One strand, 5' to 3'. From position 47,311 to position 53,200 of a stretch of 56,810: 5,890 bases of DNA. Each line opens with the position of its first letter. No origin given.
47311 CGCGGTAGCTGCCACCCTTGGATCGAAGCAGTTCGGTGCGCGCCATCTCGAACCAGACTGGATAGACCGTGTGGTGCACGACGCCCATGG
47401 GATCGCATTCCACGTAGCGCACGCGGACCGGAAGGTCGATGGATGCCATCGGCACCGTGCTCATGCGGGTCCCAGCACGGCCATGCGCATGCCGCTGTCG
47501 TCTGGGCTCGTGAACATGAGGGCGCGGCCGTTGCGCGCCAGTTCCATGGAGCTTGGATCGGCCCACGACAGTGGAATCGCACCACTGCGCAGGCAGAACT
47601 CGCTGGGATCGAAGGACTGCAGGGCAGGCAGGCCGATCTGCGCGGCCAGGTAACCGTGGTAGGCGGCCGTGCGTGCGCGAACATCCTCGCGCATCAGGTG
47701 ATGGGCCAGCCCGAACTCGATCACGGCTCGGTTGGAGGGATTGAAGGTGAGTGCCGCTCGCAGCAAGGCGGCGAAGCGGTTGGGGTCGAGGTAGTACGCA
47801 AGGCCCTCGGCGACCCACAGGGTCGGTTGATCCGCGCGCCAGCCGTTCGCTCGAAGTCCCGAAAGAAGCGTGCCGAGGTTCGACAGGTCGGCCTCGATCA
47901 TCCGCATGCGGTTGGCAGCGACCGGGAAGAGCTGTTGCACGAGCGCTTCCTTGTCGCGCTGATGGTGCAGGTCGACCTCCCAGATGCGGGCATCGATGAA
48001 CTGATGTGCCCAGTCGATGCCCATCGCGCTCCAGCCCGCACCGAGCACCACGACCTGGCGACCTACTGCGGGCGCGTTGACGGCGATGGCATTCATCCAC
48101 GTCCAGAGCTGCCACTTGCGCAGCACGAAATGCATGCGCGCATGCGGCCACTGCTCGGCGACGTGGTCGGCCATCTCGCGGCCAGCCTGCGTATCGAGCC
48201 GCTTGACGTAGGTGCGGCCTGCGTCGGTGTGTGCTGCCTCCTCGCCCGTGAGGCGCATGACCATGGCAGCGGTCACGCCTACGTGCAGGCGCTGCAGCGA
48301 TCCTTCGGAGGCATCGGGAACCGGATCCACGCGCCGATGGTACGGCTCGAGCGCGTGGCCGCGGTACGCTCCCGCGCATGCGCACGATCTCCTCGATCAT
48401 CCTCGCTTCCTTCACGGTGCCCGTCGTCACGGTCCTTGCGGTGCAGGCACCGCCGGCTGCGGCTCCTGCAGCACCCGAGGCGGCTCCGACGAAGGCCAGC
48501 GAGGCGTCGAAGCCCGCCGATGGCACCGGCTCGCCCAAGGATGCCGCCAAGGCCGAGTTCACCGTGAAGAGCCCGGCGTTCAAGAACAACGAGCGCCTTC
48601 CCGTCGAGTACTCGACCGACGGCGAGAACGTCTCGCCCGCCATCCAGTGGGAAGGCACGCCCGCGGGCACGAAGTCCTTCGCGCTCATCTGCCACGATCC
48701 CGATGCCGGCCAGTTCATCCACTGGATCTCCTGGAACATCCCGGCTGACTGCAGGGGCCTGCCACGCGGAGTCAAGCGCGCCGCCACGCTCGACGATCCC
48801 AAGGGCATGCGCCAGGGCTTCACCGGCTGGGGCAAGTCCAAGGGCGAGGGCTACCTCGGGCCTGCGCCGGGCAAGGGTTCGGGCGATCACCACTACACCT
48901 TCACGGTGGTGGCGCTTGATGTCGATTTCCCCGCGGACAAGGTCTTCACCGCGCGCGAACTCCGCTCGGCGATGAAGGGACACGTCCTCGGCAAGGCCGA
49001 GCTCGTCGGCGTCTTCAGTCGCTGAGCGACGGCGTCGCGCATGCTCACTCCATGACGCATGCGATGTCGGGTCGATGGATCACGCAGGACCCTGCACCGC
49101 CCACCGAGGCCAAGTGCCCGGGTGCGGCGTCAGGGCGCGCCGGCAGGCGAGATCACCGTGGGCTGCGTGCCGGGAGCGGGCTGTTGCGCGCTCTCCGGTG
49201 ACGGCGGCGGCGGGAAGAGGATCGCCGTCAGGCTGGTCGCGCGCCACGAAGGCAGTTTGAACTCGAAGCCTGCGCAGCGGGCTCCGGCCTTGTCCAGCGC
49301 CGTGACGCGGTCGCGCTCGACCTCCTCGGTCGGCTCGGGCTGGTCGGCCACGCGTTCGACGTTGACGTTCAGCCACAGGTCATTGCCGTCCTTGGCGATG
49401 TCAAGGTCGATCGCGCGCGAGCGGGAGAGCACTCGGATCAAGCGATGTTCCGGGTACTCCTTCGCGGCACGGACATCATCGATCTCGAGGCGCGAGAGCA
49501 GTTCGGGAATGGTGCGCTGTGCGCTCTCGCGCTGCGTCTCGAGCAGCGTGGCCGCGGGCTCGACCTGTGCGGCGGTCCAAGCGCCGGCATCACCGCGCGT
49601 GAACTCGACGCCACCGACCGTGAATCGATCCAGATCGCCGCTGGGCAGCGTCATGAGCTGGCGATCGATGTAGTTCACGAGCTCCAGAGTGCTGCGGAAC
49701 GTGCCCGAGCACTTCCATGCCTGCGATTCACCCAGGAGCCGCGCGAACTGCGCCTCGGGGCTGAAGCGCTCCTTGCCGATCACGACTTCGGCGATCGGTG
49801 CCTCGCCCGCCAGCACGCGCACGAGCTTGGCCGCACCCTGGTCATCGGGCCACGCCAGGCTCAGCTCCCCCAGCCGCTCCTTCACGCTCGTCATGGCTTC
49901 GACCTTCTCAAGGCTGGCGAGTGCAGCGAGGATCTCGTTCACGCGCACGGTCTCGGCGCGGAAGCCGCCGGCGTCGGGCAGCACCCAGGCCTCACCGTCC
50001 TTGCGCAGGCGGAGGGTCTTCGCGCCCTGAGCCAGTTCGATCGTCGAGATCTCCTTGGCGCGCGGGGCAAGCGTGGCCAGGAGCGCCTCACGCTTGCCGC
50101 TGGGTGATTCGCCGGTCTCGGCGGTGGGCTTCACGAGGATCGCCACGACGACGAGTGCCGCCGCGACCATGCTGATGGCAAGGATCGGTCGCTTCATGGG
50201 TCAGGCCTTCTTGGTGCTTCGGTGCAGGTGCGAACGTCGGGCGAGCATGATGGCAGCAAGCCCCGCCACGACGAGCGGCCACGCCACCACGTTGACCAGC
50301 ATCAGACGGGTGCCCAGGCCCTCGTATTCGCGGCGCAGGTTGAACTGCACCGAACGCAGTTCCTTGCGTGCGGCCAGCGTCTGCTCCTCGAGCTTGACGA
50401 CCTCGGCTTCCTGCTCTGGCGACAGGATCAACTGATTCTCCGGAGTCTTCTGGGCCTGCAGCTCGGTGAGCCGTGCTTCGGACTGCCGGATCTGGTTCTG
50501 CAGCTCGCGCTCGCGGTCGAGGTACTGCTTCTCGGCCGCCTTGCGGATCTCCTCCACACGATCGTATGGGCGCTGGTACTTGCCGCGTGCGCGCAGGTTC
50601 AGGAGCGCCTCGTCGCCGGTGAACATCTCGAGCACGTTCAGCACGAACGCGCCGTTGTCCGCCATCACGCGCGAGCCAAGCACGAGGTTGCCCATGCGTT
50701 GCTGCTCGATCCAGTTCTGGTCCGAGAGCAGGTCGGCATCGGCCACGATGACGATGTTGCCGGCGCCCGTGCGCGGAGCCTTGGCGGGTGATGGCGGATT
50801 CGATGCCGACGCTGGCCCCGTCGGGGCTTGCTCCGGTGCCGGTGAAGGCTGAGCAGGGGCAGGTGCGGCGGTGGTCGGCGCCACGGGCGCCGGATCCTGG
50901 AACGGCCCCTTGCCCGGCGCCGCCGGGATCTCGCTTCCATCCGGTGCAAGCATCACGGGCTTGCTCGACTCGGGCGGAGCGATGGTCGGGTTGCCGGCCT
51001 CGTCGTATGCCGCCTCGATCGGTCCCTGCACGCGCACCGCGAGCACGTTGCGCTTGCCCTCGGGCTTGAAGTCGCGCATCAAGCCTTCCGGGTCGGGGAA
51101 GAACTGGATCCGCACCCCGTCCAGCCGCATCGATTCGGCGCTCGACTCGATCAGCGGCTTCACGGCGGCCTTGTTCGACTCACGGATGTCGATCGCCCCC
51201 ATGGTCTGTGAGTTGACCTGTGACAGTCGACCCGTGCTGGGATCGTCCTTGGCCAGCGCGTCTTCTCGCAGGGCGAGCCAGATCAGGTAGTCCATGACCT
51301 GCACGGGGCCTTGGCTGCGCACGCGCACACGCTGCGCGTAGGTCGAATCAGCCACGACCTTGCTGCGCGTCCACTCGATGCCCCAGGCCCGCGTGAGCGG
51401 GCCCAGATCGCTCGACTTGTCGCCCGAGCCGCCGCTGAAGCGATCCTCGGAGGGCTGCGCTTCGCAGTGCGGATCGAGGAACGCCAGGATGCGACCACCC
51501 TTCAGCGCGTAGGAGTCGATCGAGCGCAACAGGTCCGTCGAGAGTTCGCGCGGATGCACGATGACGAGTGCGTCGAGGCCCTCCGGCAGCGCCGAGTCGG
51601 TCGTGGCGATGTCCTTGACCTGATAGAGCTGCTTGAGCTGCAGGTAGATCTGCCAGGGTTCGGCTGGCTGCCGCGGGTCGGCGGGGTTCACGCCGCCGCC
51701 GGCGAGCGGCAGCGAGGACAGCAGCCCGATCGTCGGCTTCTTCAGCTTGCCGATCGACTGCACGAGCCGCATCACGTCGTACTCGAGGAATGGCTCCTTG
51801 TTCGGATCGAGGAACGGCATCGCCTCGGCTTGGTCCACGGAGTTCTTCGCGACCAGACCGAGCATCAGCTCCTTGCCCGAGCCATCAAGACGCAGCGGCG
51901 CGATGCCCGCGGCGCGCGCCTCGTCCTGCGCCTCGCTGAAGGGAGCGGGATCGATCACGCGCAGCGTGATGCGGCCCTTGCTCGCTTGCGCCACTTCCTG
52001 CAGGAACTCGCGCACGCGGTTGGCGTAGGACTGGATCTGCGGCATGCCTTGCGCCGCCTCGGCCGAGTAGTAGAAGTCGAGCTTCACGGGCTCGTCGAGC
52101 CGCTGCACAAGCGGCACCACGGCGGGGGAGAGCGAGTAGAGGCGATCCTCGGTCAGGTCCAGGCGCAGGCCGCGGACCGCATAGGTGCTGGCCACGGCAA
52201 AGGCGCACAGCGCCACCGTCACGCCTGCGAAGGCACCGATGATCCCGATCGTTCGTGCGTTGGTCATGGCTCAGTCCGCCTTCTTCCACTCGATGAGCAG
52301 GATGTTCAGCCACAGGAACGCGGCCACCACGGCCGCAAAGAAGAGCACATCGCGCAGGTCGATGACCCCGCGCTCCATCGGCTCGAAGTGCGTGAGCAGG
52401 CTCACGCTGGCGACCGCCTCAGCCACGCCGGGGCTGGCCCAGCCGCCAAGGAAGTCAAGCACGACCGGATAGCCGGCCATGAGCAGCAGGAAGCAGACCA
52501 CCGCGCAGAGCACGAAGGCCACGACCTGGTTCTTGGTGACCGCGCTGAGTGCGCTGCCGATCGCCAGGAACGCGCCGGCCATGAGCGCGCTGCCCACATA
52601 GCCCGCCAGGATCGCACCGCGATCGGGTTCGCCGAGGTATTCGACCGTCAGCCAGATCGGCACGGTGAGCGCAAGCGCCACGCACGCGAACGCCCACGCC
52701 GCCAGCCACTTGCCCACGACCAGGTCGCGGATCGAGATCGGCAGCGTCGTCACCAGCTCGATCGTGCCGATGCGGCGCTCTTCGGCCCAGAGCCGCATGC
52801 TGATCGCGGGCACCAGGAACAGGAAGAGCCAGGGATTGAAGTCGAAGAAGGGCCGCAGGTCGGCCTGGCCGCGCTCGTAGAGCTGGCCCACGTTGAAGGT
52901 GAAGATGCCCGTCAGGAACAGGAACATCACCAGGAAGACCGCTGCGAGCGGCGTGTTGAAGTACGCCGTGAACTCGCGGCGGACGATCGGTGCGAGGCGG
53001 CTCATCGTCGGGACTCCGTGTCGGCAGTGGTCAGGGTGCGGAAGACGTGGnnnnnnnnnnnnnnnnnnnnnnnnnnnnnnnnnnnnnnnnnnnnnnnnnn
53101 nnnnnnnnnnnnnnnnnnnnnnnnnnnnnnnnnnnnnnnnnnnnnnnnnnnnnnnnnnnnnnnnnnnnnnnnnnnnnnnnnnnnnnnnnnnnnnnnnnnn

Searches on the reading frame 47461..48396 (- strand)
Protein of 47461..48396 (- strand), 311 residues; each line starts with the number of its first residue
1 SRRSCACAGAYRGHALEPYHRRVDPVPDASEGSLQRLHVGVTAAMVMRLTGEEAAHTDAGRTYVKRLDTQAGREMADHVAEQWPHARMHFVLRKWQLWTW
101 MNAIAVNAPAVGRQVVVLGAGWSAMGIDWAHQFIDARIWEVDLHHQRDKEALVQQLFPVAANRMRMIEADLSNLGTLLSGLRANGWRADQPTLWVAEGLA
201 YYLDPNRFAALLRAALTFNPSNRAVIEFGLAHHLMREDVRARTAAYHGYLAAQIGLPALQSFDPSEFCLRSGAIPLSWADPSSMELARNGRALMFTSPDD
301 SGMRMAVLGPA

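Call 7: search_protein_families(library=pfam, proteins=[window:47461-48396:-], max_evalue=0.001)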
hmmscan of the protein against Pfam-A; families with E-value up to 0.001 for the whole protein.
window:47461-48396:- (311 aa): 1 family
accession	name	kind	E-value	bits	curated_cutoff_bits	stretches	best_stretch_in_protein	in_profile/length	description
PF04072.20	LCM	-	7.3e-17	62.3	22.3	1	76-214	51-185/187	Leucine carboxyl methyltransferase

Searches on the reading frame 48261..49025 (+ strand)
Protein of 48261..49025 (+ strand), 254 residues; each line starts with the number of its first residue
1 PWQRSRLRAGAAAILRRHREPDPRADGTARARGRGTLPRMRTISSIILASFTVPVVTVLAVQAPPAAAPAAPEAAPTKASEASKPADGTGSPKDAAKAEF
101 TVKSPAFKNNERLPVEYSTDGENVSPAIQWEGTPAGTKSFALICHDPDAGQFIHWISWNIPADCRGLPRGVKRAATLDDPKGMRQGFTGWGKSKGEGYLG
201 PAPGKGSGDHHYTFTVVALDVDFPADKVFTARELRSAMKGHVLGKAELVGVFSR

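Call 34: search_protein_families(library=pfam, proteins=[window:48261-49025:+], max_evalue=0.01)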
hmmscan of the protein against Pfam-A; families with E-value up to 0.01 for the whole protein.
window:48261-49025:+ (254 aa): 1 family
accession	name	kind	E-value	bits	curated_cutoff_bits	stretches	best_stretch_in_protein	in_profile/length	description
PF01161.25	PBP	-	2.3e-39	135.2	24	1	113-252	2-135/135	Phosphatidylethanolamine-binding protein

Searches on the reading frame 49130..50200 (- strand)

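Call 33: search_protein_families(library=pfam, proteins=[window:49130-50200:-], max_evalue=0.001)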
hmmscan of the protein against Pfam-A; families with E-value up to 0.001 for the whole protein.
window:49130-50200:- (356 aa): 1 family
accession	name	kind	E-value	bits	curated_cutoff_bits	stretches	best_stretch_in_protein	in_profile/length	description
PF14238.11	DUF4340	-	3e-07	31.2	25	1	72-248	1-174/183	Domain of unknown function (DUF4340)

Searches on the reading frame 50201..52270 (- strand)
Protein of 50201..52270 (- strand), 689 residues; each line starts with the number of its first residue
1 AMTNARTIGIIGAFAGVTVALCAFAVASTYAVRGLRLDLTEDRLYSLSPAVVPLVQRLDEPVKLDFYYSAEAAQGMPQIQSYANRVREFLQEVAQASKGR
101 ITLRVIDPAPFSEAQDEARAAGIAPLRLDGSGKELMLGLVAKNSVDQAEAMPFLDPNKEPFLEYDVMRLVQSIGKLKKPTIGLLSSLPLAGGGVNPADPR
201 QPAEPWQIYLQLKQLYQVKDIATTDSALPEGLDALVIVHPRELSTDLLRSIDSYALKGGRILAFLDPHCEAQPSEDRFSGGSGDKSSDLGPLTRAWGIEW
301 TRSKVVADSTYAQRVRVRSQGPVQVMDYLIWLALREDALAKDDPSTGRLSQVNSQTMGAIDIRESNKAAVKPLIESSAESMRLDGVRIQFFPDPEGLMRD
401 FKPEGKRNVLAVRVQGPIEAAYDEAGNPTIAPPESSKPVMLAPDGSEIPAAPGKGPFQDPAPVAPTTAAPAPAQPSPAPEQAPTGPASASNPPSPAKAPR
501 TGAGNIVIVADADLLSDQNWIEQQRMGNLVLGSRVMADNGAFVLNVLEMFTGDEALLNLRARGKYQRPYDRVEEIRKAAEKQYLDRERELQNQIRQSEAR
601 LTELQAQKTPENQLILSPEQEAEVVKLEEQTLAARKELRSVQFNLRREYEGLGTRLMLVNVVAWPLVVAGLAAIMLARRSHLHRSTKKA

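Call 33: search_protein_families(library=pfam, proteins=[window:50201-52270:-], max_evalue=0.001)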
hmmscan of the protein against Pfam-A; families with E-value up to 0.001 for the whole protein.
window:50201-52270:- (689 aa): 2 families
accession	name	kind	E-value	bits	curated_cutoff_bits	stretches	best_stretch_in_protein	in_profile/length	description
PF09822.16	ABC_transp_aux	-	3.7e-49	168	34.7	1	178-436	1-245/288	ABC-type uncharacterized transport system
PF23357.1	DUF7088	-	3.6e-21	75.7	27.8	1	41-137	1-100/105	Domain of unknown function (DUF7088)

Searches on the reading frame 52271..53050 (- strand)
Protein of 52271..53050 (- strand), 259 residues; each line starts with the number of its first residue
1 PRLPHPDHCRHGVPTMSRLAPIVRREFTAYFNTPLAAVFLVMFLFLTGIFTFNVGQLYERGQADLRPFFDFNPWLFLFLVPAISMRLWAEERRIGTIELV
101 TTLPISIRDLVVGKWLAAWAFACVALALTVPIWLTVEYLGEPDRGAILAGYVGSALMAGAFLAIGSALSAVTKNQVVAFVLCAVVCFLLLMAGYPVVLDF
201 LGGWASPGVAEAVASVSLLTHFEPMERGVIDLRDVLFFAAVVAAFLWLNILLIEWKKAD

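Call 34: search_protein_families(library=pfam, proteins=[window:52271-53050:-], max_evalue=0.01)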
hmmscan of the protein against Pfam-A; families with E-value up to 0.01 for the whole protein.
window:52271-53050:- (259 aa): 5 families
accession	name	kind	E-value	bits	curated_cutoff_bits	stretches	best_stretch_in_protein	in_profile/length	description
PF12679.13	ABC2_membrane_2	-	1.5e-11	44.5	27.2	1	82-203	84-208/283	ABC-2 family transporter protein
PF12698.13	ABC2_membrane_3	-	3.9e-06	26.7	31.6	1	73-195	169-288/347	ABC-2 family transporter protein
PF12730.13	ABC2_membrane_4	-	6.6e-05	23.4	27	1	37-187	17-177/179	ABC-2 family transporter protein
PF13346.12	ABC2_membrane_5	-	0.00011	22.3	25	1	74-189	37-160/205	ABC-2 family transporter protein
PF01061.29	ABC2_membrane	-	0.00011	22.2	26.9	1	22-201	6-186/211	ABC-2 type transporter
